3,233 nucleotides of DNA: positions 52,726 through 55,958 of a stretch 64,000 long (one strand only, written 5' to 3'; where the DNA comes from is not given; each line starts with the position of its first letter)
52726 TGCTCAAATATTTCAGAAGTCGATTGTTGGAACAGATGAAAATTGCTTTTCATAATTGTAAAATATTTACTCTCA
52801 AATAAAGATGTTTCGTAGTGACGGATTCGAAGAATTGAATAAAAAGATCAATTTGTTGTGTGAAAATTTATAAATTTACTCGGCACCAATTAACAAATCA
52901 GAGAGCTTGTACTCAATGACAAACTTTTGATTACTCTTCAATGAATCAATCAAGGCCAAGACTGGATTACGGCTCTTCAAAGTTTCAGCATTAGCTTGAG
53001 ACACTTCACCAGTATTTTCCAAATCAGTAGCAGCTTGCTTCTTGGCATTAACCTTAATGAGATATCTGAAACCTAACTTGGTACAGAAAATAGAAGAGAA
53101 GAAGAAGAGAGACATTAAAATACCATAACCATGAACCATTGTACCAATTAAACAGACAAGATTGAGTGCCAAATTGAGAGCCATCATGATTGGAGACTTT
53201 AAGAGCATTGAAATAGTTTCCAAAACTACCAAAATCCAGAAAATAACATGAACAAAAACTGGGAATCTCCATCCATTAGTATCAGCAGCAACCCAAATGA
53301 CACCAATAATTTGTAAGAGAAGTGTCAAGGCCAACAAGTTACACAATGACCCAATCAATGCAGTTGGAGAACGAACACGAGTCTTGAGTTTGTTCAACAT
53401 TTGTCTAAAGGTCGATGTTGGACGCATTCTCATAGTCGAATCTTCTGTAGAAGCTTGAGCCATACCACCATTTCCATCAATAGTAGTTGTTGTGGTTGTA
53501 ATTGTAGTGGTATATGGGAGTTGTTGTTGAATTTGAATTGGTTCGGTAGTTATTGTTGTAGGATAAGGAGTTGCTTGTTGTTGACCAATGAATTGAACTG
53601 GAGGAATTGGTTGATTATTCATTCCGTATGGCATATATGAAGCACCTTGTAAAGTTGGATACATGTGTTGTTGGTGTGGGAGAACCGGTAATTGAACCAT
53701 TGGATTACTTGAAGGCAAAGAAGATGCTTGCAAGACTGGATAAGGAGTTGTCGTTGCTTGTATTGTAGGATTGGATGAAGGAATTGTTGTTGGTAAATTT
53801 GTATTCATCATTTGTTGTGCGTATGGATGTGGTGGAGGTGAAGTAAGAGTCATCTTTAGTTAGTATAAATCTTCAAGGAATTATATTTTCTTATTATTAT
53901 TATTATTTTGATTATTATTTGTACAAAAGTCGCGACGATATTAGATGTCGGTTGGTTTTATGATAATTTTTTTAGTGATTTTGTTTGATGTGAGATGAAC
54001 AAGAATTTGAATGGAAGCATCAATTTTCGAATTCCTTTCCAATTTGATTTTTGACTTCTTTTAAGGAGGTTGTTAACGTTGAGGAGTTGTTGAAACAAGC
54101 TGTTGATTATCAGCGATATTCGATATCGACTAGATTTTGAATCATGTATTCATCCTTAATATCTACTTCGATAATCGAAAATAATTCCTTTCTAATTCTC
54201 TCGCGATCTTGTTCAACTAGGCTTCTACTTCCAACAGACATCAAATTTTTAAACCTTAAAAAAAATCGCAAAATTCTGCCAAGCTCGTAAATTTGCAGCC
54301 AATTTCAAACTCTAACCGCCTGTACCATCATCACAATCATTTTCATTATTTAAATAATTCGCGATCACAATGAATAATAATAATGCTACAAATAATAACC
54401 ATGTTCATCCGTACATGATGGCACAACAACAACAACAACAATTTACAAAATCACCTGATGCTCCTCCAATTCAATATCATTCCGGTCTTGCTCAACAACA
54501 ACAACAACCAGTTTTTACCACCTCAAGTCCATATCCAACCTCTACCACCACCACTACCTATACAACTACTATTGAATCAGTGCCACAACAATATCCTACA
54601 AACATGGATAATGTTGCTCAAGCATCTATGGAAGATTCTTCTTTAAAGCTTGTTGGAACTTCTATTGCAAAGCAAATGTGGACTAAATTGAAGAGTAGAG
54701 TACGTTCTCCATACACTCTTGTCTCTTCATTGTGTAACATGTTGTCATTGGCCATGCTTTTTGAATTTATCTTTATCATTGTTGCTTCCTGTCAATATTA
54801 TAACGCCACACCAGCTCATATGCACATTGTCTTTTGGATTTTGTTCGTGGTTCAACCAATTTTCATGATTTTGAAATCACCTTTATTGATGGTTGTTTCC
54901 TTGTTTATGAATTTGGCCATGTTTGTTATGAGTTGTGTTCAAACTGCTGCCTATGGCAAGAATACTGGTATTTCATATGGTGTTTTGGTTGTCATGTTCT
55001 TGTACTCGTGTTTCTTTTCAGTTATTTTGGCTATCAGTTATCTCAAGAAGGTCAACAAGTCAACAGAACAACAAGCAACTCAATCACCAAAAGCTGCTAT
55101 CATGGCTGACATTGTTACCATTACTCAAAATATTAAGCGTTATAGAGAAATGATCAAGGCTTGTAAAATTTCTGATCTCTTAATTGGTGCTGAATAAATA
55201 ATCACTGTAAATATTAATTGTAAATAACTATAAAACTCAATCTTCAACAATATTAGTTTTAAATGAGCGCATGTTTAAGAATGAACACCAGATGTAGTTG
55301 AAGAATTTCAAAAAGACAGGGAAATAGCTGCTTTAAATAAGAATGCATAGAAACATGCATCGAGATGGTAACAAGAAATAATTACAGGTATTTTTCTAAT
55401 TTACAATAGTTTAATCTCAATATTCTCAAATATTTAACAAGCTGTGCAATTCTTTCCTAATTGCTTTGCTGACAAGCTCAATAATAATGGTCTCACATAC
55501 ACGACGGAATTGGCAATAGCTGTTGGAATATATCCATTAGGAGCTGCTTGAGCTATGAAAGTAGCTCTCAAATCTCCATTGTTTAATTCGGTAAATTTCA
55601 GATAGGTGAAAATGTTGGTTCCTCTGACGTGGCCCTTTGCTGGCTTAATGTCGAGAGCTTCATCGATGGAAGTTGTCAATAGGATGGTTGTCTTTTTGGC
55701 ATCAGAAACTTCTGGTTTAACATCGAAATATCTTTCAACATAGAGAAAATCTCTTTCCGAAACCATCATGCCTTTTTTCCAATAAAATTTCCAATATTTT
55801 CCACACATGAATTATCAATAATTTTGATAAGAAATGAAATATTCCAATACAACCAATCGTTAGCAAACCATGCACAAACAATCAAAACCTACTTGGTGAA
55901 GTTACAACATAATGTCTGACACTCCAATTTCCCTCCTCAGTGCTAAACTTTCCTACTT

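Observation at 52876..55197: Head-to-head pair of paralogous 4-TM proteins with a conserved C-terminal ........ and a shared bidirectional promoter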

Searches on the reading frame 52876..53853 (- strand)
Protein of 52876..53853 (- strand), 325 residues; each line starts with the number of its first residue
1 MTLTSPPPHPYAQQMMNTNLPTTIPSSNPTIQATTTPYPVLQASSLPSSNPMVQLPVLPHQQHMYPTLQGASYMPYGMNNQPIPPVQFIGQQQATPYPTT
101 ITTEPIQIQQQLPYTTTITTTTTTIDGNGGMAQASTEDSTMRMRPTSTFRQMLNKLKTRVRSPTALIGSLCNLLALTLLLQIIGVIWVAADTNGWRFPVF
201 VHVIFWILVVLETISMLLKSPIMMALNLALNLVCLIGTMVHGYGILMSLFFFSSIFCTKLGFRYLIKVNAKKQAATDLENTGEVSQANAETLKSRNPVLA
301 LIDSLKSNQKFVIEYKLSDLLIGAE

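Call 5: search_protein_families(library=pfam, proteins=[window:52876-53853:-], max_evalue=1)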
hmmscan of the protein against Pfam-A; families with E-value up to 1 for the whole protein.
window:52876-53853:- (325 aa): 1 family
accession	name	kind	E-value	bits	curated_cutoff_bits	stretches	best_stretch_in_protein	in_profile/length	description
PF14017.11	DUF4233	-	0.88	10.4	27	0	175-252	12-89/107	Protein of unknown function (DUF4233)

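Call 7: find_homologous_proteins(query=window:52876-53853:-, max_evalue=0.01)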
Query window:52876-53853:- (325 aa): 3 proteins with E <= 0.01 among 2469 candidates.
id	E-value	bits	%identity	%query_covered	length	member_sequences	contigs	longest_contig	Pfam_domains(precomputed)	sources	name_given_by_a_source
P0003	4.5e-209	711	100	100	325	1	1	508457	-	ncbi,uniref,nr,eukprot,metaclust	ncbi:predicted protein [Naegleria gruberi]|uniref:Predicted protein n=1 Tax=Naegleria gruberi TaxID=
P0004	7.5e-85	303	50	98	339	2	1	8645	-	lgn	-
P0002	6.7e-82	293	49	98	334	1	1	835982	-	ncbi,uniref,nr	ncbi:hypothetical protein C9374_009493 [Naegleria lovaniensis]|uniref:Uncharacterized protein n=1 Ta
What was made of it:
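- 52876..53853 (-): Gene A = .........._80792 (XP_002674017, D2VPV8), 325 aa. It is the A-type (orthologue-bearing) copy of the orphan tetraspan family. Orthologues at 49-50% identity in N. lovaniensis and N. fowleri (call 7).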

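Call 10: find_encoding_contigs(protein=P0004, flank=10000, max_places=4)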
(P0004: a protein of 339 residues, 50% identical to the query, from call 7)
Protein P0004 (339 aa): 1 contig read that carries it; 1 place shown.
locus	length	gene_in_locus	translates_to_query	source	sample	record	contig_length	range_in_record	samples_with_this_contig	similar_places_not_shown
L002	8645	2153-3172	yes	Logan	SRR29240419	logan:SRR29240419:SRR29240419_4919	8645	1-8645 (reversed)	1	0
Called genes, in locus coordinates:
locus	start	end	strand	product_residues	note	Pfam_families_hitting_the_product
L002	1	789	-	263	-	?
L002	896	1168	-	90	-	-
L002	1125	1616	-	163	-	PF13606:Ank_3 (faint), PF13637:Ank_4 (faint), PF12796:Ank_2 (weak), PF00023:Ank (weak)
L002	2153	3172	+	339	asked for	-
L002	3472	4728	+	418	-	PF12763:EH (faint), PF13499:EF-hand_7 (faint), PF23564:EF-hand_FSTL1 (faint), PF13833:EF-hand_8 (faint), PF00036:EF-hand_1 (weak), PF13202:EF-hand_5, PF13405:EF-hand_6 (weak)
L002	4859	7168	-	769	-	-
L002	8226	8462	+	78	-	-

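Call 30: find_homologous_proteins(query=A3, max_evalue=0.1)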
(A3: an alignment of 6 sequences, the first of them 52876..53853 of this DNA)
Query A3 (6 sequences) (325 aa, profile of the alignment): 4 proteins with E <= 0.1 among 7863 candidates.
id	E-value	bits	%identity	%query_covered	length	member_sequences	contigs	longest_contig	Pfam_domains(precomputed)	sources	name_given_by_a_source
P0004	2.7e-146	505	50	98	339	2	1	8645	-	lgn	-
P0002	5.9e-139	481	49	98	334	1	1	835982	-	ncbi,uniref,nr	ncbi:hypothetical protein C9374_009493 [Naegleria lovaniensis]|uniref:Uncharacterized protein n=1 Ta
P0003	1.3e-128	447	100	100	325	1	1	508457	-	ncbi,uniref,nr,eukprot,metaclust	ncbi:predicted protein [Naegleria gruberi]|uniref:Predicted protein n=1 Tax=Naegleria gruberi TaxID=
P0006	2.5e-86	308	32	66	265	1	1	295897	-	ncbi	ncbi:hypothetical protein ABK040_015670 [Willaertia magna]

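Call 35: search_protein_families(library=pfam, alignment_id=A3, max_evalue=10)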
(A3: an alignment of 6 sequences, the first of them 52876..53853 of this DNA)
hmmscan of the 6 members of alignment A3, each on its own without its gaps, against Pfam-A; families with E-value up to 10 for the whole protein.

A. member 1, window:52876-53853:- (325 aa): 1 family
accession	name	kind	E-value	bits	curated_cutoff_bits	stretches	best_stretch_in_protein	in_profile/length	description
PF14017.11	DUF4233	-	0.88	10.4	27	1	175-252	12-89/107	Protein of unknown function (DUF4233)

B. families by the number of members that match (of 6 scanned): 7 families
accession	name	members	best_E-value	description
PF02453.23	Reticulon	1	0.016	Reticulon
PF23828.1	DUF7198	1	0.067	Family of unknown function (DUF7198)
PF01417.26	ENTH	1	0.08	ENTH domain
PF09843.14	DUF2070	1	0.12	Predicted membrane protein (DUF2070)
PF14017.11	DUF4233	1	0.88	Protein of unknown function (DUF4233)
PF14179.11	YppG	1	7.3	YppG-like protein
PF09874.14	DUF2101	1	7.9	Predicted membrane protein (DUF2101)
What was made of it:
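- On Reticulon (PF02453): A and the four other members give no hit at E<=10 (calls 5, 35).
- On MARVEL (PF01284): No hit in any of six members at E<=10 (call 35).
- On Tetraspanin (PF00335): There is no Pfam hit (call 35).
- Closest known: Reticulon homology domain proteins. Different: The hit is sub-threshold and not shared by the other five members (call 35).
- Closest known: MARVEL, tetraspanin, claudin/PMP22/TARP and MS4A four-TM families. Different: No Pfam hit was found at E<=10 (call 35).
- No Pfam match to any of these families was found (call 35). The hit is far below the gathering score of 31.8 bits and occurs in only 1 of 6 members (call 35).
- Tried and rejected: Pfam scan of all six members at E<=10: no recurrent family (calls 5, 35).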

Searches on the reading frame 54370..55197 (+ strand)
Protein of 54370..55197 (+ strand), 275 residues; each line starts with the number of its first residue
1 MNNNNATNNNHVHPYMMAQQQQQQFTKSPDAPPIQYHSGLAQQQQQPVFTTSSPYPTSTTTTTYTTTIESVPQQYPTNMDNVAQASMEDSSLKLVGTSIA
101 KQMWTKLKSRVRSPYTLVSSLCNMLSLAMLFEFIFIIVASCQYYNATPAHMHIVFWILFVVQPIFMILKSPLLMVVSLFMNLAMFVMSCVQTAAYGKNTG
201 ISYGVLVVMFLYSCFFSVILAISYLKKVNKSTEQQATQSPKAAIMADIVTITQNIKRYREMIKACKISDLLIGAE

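Call 5: search_protein_families(library=pfam, proteins=[window:54370-55197:+], max_evalue=1)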
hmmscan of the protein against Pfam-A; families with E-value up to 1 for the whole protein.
window:54370-55197:+ (275 aa): 4 families
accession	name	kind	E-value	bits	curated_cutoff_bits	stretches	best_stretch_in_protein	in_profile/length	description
PF02453.23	Reticulon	-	0.016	15.5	31.8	1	114-219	31-123/157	Reticulon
PF23828.1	DUF7198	-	0.067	13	27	1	205-263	4-62/236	Family of unknown function (DUF7198)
PF01417.26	ENTH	-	0.08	13.4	24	1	224-264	4-43/124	ENTH domain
PF09843.14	DUF2070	-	0.12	11.1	30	1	118-215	102-199/561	Predicted membrane protein (DUF2070)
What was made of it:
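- B gives a weak Pfam Reticulon hit (E 0.016, 15.5 bits) (call 5).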

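Call 6: find_homologous_proteins(query=window:54370-55197:+, max_evalue=0.01)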
Query window:54370-55197:+ (275 aa): 2 proteins with E <= 0.01 among 590 candidates.
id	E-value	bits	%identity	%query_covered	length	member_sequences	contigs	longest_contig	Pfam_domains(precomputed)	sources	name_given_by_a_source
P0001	3.6e-175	598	100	100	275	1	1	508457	-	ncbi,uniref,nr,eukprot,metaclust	ncbi:hypothetical protein NAEGRDRAFT_80793 [Naegleria gruberi]|uniref:Uncharacterized protein n=1 Ta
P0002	1.0e-31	128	39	68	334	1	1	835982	-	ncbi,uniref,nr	ncbi:hypothetical protein C9374_009493 [Naegleria lovaniensis]|uniref:Uncharacterized protein n=1 Ta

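Call 9: find_encoding_contigs(protein=P0002, flank=10000, max_places=4)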
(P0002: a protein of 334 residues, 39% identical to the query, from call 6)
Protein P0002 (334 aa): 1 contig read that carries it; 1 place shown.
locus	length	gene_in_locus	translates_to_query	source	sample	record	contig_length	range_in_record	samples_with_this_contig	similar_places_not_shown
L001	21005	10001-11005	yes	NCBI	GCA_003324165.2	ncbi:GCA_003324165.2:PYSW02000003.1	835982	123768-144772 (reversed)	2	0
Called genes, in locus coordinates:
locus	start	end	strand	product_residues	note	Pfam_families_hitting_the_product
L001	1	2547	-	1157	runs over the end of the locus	PF00618:RasGEF_N, PF00617:RasGEF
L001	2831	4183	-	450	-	-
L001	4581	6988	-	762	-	PF01432:Peptidase_M3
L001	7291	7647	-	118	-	-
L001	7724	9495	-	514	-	PF13606:Ank_3 (faint), PF12796:Ank_2, PF00023:Ank (weak), PF13637:Ank_4 (faint), PF13857:Ank_5 (faint), PF12796:Ank_2 (weak)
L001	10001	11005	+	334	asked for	-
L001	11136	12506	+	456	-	PF12763:EH (faint), PF23564:EF-hand_FSTL1 (faint), PF13499:EF-hand_7 (faint), PF00036:EF-hand_1 (weak), PF13833:EF-hand_8 (faint), PF00036:EF-hand_1 (weak), PF13202:EF-hand_5, PF13405:EF-hand_6 (weak)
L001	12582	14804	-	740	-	-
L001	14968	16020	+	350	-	-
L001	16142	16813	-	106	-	PF04749:PLAC8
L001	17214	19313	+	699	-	PF00561:Abhydrolase_1 (faint), PF12146:Hydrolase_4 (faint)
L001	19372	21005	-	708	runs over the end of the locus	-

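Call 38: list_cluster_members(proteins=[P0001, P0003])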
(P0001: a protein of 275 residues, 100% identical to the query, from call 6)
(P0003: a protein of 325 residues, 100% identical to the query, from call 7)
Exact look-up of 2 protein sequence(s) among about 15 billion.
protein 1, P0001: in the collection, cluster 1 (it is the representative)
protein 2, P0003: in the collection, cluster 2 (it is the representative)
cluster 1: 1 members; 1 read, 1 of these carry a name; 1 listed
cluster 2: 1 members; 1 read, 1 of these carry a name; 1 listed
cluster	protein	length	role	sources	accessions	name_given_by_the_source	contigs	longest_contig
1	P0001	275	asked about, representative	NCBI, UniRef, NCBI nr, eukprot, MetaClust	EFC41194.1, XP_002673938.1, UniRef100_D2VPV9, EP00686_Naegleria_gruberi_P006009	hypothetical protein NAEGRDRAFT_80793 [Naegleria gruberi] | Uncharacterized protein n=1 Tax=Naegleria gruberi TaxID=5762 RepID=D2VPV9_NAEGR | uncharacterized protein NAEGRDRAFT_80793 [Naegleria gruberi]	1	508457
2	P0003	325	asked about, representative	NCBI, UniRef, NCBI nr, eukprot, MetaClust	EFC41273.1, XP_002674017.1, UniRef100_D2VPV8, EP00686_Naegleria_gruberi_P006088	predicted protein [Naegleria gruberi] | Predicted protein n=1 Tax=Naegleria gruberi TaxID=5762 RepID=D2VPV8_NAEGR | uncharacterized protein NAEGRDRAFT_80792 [Naegleria gruberi]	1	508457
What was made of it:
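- Checked: The organism is Naegleria gruberi, since B is 100% identical to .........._80793 and A to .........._80792 (calls 6, 7, 38), so it is not a dictyostelid.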

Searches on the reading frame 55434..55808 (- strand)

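Call 44: search_protein_families(library=pfam, proteins=[window:55434-55808:-], max_evalue=0.001)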
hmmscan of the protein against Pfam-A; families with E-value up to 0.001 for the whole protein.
window:55434-55808:- (124 aa): 1 family
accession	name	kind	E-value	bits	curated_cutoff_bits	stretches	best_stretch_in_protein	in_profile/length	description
PF01852.25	START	-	0.00042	20.2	22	1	14-103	104-186/207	START domain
